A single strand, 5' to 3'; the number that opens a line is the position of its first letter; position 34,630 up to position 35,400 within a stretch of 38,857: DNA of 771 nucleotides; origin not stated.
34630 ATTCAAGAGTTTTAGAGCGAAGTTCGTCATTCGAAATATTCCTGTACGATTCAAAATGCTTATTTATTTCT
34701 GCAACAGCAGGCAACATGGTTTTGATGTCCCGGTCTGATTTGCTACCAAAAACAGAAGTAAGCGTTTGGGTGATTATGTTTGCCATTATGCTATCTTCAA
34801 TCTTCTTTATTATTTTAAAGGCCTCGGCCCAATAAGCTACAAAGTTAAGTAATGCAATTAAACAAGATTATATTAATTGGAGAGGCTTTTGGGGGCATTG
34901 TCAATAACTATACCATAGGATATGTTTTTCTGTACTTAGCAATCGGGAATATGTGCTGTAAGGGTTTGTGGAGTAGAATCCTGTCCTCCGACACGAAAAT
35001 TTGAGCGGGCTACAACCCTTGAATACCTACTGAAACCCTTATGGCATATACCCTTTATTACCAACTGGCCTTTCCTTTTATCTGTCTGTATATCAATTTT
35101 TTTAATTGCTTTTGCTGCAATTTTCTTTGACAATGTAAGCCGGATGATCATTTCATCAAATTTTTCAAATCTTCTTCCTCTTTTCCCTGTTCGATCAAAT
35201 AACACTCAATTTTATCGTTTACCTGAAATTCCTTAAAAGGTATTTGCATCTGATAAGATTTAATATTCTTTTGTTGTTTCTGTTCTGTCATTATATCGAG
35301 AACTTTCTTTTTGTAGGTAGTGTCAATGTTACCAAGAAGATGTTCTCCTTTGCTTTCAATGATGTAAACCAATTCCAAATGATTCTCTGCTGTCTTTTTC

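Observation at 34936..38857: AT-rich restriction-like cassette (methyltransferase tail, RhuM, Res-type helicase/nuclease, coupled micro-ORF) abutting the secA promoter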

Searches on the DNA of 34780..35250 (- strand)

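Call 20: search_rna_families(source=window, start=34780, end=35250, threshold=evalue, max_evalue=10)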
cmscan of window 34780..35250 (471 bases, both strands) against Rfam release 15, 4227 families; matches with E-value up to 10: 1.
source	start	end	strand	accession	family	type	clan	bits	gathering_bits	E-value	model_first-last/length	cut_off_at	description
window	34790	34911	+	RF01439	S_pombe_snR36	Gene; snRNA; snoRNA; HACA-box;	CL00035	13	50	8.5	1-164/164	no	small nucleolar RNA snR36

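Call 38: build_rna_model(alignment_id=A2, structure=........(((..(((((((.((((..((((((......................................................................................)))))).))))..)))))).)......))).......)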
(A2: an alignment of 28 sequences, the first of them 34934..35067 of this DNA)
Model R1 built from alignment A2 (28 sequences, 156 columns); structure: as given.
model positions 134; base pairs 20; branch points 0; effective number of sequences 4.39; information 0.59 bits per position. Calibrated on 0.2 Mb of random sequence (short: E-values are rough).
structure used (alignment columns):
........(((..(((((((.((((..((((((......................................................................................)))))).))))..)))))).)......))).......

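Call 40: search_with_rna_model(model_id=R1, sources=[window, L001, L002, L003, L004, L005, L006, L007, L008, L009, L010, L011, L012, L013, L014, L015, L016, L017, L018, L019, L020, L021, L022, L023, L024, L025, L026, L027, L028, L029, L030, L031, L032, L033, L034, L035, L036, L037, L038, L039, L040, L041, L042, L043, L044, L045, L046, L047, L048, L049, L050, L051, L052, L053, L054, L055, L056, L057, L058, L059, L060, L061, L062, L063, L064, L065, L066, L067, L068, L069, L070, L191], max_evalue=1)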
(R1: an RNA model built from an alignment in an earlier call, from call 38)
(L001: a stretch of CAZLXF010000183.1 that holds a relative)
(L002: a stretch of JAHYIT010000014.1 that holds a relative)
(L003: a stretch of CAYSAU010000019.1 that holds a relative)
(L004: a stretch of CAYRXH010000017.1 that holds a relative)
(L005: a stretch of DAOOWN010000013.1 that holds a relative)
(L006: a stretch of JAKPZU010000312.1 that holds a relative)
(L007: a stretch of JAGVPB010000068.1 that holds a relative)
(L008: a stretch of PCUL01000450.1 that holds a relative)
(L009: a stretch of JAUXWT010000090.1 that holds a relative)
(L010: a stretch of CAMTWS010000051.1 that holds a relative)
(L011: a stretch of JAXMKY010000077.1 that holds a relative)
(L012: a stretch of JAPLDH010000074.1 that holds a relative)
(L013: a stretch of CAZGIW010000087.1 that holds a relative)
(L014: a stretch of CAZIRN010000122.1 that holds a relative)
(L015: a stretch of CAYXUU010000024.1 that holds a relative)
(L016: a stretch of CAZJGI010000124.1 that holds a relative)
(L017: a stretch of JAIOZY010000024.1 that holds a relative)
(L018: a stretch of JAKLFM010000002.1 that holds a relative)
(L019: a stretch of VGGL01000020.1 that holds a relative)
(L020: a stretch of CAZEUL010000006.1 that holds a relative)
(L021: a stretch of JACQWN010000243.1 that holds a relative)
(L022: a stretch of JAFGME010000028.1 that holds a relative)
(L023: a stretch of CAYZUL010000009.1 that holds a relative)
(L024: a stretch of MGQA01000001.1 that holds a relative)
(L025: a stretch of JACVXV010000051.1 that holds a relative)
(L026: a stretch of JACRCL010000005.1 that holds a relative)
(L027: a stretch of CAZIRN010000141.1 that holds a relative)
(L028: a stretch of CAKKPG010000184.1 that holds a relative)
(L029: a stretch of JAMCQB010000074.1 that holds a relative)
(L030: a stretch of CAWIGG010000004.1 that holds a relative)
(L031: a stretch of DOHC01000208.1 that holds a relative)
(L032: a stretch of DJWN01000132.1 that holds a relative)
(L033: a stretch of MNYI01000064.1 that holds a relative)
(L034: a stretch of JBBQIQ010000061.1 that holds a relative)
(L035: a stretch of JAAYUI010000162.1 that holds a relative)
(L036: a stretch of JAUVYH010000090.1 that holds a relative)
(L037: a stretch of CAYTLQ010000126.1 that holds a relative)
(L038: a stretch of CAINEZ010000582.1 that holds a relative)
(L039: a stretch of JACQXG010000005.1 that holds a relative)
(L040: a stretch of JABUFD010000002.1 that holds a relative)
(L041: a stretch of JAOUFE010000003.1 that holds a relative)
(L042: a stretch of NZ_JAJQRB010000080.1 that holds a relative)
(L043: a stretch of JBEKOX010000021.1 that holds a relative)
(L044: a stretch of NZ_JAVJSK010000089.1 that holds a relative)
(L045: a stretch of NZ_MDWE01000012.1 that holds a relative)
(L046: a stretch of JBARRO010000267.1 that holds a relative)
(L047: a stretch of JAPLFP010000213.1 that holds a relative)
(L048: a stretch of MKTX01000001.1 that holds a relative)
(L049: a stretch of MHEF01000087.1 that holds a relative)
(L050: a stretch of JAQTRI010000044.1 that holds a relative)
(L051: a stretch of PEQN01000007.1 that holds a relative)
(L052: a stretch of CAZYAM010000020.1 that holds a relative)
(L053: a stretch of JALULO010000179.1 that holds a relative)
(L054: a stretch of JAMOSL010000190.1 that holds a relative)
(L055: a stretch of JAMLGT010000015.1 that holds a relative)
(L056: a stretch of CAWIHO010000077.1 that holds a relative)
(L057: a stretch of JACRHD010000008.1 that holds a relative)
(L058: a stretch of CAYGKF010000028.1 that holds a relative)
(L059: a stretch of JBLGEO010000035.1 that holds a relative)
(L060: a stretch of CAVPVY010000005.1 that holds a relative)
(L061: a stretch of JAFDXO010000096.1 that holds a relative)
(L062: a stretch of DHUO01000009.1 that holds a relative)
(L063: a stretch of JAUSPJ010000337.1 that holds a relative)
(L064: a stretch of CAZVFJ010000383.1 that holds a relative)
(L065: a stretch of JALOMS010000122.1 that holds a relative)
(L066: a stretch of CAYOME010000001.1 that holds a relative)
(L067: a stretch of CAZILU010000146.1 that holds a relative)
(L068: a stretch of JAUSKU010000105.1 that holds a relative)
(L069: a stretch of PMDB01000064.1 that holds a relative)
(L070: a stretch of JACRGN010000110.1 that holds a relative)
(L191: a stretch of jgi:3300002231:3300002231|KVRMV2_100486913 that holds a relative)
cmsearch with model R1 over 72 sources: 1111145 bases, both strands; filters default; matches with E-value up to 1: 14.
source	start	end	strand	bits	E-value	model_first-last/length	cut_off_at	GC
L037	12707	12840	+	116.7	4.5e-26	1-134/134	no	0.4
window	34933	35066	-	114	2.1e-25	1-134/134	no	0.43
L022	10144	10282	+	105.7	2.7e-23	1-134/134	no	0.48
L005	7304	7440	+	102.5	1.7e-22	1-134/134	no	0.45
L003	8014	8150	+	90.1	2.5e-19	1-134/134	no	0.39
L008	6223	6359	+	75.7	1e-15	1-134/134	no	0.41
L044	14062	14196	+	70.4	2.3e-14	1-134/134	no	0.41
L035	805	937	+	56.8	6.3e-11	1-134/134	no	0.47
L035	13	145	+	48.7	7.1e-09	1-134/134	no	0.45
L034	2049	2185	+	38.5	2.8e-06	1-134/134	no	0.37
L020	4884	5016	+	33.6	4.8e-05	1-134/134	no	0.44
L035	1150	1285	+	33.3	5.7e-05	1-134/134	no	0.41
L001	1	59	+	33.2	6.1e-05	76-134/134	5'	0.39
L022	10143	10281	-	22.6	0.029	1-134/134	no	0.49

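Call 57: search_with_rna_model(model_id=R1, sources=[L020, L035, L044, L155, L165, L169, L174, L088, L073, L074, L101, L103, L108, L110, L123, L125, L134, L135, L141, L142, L163, L172, L187, L102, L092, L091, L162, L151, L129, L138, L072, L076, L081, L083, L085, L086, L087, L098, L105, L127], max_evalue=0.1)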
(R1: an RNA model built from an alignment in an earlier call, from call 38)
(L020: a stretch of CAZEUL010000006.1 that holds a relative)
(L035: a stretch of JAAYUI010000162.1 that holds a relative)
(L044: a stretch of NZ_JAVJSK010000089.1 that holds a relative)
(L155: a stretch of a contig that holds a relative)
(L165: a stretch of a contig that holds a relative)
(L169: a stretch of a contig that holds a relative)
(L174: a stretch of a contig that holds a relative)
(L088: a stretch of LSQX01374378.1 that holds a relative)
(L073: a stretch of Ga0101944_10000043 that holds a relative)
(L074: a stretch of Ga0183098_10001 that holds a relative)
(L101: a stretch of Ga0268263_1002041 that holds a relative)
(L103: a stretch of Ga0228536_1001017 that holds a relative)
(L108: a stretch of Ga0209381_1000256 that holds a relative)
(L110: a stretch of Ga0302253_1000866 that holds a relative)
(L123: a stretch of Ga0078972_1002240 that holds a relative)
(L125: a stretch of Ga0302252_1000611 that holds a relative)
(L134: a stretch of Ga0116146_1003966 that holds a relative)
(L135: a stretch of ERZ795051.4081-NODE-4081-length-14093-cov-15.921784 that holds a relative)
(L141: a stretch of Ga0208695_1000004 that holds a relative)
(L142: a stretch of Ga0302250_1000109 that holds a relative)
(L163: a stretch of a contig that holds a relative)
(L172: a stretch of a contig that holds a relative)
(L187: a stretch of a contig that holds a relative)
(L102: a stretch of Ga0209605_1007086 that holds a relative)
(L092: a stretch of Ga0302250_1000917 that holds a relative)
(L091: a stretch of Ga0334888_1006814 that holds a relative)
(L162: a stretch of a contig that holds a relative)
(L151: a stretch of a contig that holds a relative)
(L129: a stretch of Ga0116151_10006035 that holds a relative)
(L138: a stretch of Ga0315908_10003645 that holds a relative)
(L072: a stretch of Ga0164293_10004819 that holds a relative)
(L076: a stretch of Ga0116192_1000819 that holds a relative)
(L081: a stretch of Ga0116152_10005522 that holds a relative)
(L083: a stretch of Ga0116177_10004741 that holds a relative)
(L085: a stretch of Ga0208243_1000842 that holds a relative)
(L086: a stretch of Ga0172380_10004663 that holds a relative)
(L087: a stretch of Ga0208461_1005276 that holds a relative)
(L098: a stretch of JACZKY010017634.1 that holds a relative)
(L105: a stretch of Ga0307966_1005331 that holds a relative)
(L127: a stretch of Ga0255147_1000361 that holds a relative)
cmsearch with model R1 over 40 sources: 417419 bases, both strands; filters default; matches with E-value up to 0.1: 96.
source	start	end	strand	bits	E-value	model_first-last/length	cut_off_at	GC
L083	2626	2759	+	151.5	2.6e-35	1-134/134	no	0.46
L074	1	134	+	151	3.5e-35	1-134/134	no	0.49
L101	119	252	-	150.7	4.3e-35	1-134/134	no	0.5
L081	5009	5142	+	150.4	5e-35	1-134/134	no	0.5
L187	952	1085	+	149.7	7.6e-35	1-134/134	no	0.49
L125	11228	11361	+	147.9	2.1e-34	1-134/134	no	0.46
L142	4635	4768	+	147.9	2.1e-34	1-134/134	no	0.46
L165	2406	2539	+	147.7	2.3e-34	1-134/134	no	0.48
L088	455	588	-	146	6.3e-34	1-134/134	no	0.49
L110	12276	12409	-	145.4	9.3e-34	1-134/134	no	0.48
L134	9784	9917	-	144.7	1.3e-33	1-134/134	no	0.48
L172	8266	8399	-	144.3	1.7e-33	1-134/134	no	0.47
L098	1282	1415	-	144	2.1e-33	1-134/134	no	0.49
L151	8385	8511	-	144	2.1e-33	8-134/134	5'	0.47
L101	8609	8742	-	143.5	2.7e-33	1-134/134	no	0.46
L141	4382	4515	-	139.9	2.3e-32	1-134/134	no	0.52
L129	6409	6542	-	139.5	2.8e-32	1-134/134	no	0.49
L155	692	825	+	139.4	2.9e-32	1-134/134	no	0.49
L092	2737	2870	-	139.4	2.9e-32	1-134/134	no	0.49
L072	4234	4367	-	138.9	4e-32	1-134/134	no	0.48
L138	4769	4902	-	138.6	4.7e-32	1-134/134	no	0.47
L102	85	218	-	138.3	5.9e-32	1-134/134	no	0.48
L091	8668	8801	+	137.9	7.1e-32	1-134/134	no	0.47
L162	6101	6234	+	137.3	1e-31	1-134/134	no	0.46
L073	531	665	+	136.4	1.8e-31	1-134/134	no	0.47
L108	3945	4079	-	136.4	1.8e-31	1-134/134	no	0.47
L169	8733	8866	+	134.1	6.6e-31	1-134/134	no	0.49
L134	2743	2877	-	132.8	1.4e-30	1-134/134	no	0.47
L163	1847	1980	-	132.6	1.6e-30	1-134/134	no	0.46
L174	2082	2216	+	132.5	1.6e-30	1-134/134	no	0.5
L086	8597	8729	+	127.2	3.6e-29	1-134/134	no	0.5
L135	8545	8678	-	126.7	4.8e-29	1-134/134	no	0.52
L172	119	253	-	126.5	5.6e-29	1-134/134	no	0.5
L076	6535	6669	-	125.3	1.1e-28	1-134/134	no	0.45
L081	9637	9771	+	125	1.3e-28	1-134/134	no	0.42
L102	6593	6726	-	123.1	3.9e-28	1-134/134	no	0.46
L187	5663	5796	+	122.8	4.9e-28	1-134/134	no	0.46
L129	3785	3919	-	117.6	1e-26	1-134/134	no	0.45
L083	5051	5185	+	117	1.4e-26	1-134/134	no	0.42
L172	4228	4362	-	114.8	5e-26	1-134/134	no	0.4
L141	2439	2572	-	108.6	1.9e-24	1-134/134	no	0.44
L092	4334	4468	-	104.1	2.6e-23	1-134/134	no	0.42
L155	1640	1775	+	103.2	4.3e-23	1-134/134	no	0.49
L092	1787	1922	-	103.2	4.3e-23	1-134/134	no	0.49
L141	3528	3662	-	102.1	8.2e-23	1-134/134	no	0.44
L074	2067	2200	+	98.9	5.2e-22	1-134/134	no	0.39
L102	2186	2321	-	97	1.6e-21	1-134/134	no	0.51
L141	715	847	-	94.9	5.6e-21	1-134/134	no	0.48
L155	7242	7376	-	87.8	3.4e-19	1-134/134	no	0.37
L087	7070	7203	+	86.1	9.1e-19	1-134/134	no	0.49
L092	3599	3734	-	85.7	1.1e-18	1-134/134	no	0.48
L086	4639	4772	+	85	1.8e-18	1-134/134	no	0.44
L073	10924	11059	+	83.4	4.6e-18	1-134/134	no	0.46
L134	8730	8865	-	82.6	7.2e-18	1-134/134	no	0.5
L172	6352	6488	-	81.2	1.6e-17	1-134/134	no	0.57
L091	6676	6811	+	81.1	1.7e-17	1-134/134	no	0.46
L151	4535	4669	-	80.1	3.1e-17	1-134/134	no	0.44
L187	10496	10632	+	79.5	4.3e-17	1-134/134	no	0.52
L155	5256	5390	+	77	1.8e-16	1-134/134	no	0.4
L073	9620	9756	+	76.6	2.3e-16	1-134/134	no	0.44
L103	383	507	-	76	3.4e-16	1-134/134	no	0.4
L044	14062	14196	+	70.4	8.8e-15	1-134/134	no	0.41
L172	7410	7542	-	69.9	1.2e-14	1-134/134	no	0.44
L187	2762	2895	+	66.4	9.1e-14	1-134/134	no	0.46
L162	41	175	+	66.3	9.3e-14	1-134/134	no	0.47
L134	8122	8257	-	65.3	1.7e-13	1-134/134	no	0.49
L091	702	837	+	62.7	7.8e-13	1-134/134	no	0.49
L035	805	937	+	56.8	2.4e-11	1-134/134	no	0.47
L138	3443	3578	-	54.5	9.2e-11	1-134/134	no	0.46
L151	6756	6882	-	53.7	1.5e-10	1-134/134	no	0.39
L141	1543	1678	-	53.4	1.7e-10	1-134/134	no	0.53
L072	2908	3043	-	50.5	9.2e-10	1-134/134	no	0.45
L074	965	1101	+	49.4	1.8e-09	1-134/134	no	0.53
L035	13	145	+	48.7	2.7e-09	1-134/134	no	0.45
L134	1898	2036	-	40.9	2.6e-07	1-134/134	no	0.44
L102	4672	4825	-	39.4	6.2e-07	1-134/134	no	0.56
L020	4884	5016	+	33.6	1.8e-05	1-134/134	no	0.44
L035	1150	1285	+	33.3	2.1e-05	1-134/134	no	0.41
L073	13236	13372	+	31.6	5.8e-05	1-134/134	no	0.47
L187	5665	5795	-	28.4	0.00038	1-134/134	no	0.46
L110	11442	11576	-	26.2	0.0013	1-134/134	no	0.43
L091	8670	8803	-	25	0.0027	1-134/134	no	0.48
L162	6100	6233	-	23.8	0.0055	1-134/134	no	0.47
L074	3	136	-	21.5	0.021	1-134/134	no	0.5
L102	83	216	+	21.3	0.023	1-134/134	no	0.49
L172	8264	8397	+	21.3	0.023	1-134/134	no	0.47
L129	3790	3917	+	21.2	0.024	1-134/134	no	0.46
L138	4767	4900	+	21.2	0.025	1-134/134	no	0.48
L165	2408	2541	-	20.8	0.03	1-134/134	no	0.48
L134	9782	9915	+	20.4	0.039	1-134/134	no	0.49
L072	4232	4365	+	20.3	0.04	1-134/134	no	0.49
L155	704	812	-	20.2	0.043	13-121/134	no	0.47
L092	2750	2858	+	20.2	0.043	13-121/134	no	0.47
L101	117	250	+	20.2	0.044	1-134/134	no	0.49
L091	5905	6040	+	20.2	0.045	1-134/134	no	0.46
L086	8609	8716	-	19.3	0.074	13-121/134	no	0.49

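Call 64: search_with_rna_model(model_id=R1, sources=[L195, L196, L197, L198, L199, L200, L201, L202, L203], max_evalue=1)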
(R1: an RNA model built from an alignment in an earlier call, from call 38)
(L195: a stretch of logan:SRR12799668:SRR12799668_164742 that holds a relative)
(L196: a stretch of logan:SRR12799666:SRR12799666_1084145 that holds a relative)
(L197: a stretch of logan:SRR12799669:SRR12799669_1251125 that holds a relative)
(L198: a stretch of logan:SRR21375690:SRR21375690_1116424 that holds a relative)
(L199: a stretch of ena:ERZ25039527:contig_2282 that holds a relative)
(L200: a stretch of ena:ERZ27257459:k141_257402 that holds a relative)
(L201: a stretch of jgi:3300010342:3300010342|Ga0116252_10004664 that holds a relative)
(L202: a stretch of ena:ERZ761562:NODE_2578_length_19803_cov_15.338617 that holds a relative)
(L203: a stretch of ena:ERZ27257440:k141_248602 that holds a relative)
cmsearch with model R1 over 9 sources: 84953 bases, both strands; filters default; matches with E-value up to 1: 13.
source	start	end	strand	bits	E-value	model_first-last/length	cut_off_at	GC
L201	10268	10403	+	112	5.1e-26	1-134/134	no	0.42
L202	10033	10166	+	93.3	2.8e-21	1-134/134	no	0.5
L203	10244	10373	+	55.2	1.3e-11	1-130/134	3'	0.43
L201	11145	11279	+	51.8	8.9e-11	1-134/134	no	0.41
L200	10021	10155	+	50.2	2.3e-10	1-134/134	no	0.42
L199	9841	9974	+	38.4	2.2e-07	1-134/134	no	0.48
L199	10537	10669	+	32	9.5e-06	1-134/134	no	0.42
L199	9487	9619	+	31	1.6e-05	1-134/134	no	0.47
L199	10883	11016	+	29.9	3.1e-05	1-134/134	no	0.46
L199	15473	15609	+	29.2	4.6e-05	1-134/134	no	0.46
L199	14145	14278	+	28.9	5.7e-05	1-134/134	no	0.43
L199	10189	10323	+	20.9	0.0058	1-134/134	no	0.47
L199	15834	15945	+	18.6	0.022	1-121/134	3'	0.39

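Call 108: search_with_rna_model(model_id=R1, sources=[L192, L193, L194, L191, L204, L205, L206, L207, L208, L209], max_evalue=1)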
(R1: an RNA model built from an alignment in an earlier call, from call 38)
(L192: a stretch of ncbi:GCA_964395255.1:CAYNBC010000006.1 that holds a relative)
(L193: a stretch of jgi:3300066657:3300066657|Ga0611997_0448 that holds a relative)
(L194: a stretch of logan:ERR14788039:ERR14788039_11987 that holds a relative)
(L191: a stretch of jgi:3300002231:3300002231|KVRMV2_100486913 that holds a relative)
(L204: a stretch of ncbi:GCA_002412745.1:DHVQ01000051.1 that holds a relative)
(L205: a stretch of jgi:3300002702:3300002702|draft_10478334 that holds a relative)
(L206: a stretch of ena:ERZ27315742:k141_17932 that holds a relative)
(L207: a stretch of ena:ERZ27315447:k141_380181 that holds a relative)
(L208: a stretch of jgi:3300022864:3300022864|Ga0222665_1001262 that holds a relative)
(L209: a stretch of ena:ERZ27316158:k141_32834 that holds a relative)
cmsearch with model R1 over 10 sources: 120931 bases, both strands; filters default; matches with E-value up to 1: 11.
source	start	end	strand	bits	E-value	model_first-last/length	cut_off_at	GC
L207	1703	1836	+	100.7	5.4e-23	1-134/134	no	0.46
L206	7128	7262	+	69.1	5.3e-15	1-134/134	no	0.32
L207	7128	7262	+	69.1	5.3e-15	1-134/134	no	0.32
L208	5856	5990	+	69.1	5.3e-15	1-134/134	no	0.32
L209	5437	5571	+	69.1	5.3e-15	1-134/134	no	0.32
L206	12882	13002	+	44.8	7.7e-09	1-121/134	3'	0.35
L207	12882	13002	+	44.8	7.7e-09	1-121/134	3'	0.35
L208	11610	11730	+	44.8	7.7e-09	1-121/134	3'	0.35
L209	11191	11311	+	44.8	7.7e-09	1-121/134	3'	0.35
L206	929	1063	+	36.8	8e-07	1-134/134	no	0.33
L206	1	51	+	16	0.15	83-134/134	5'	0.43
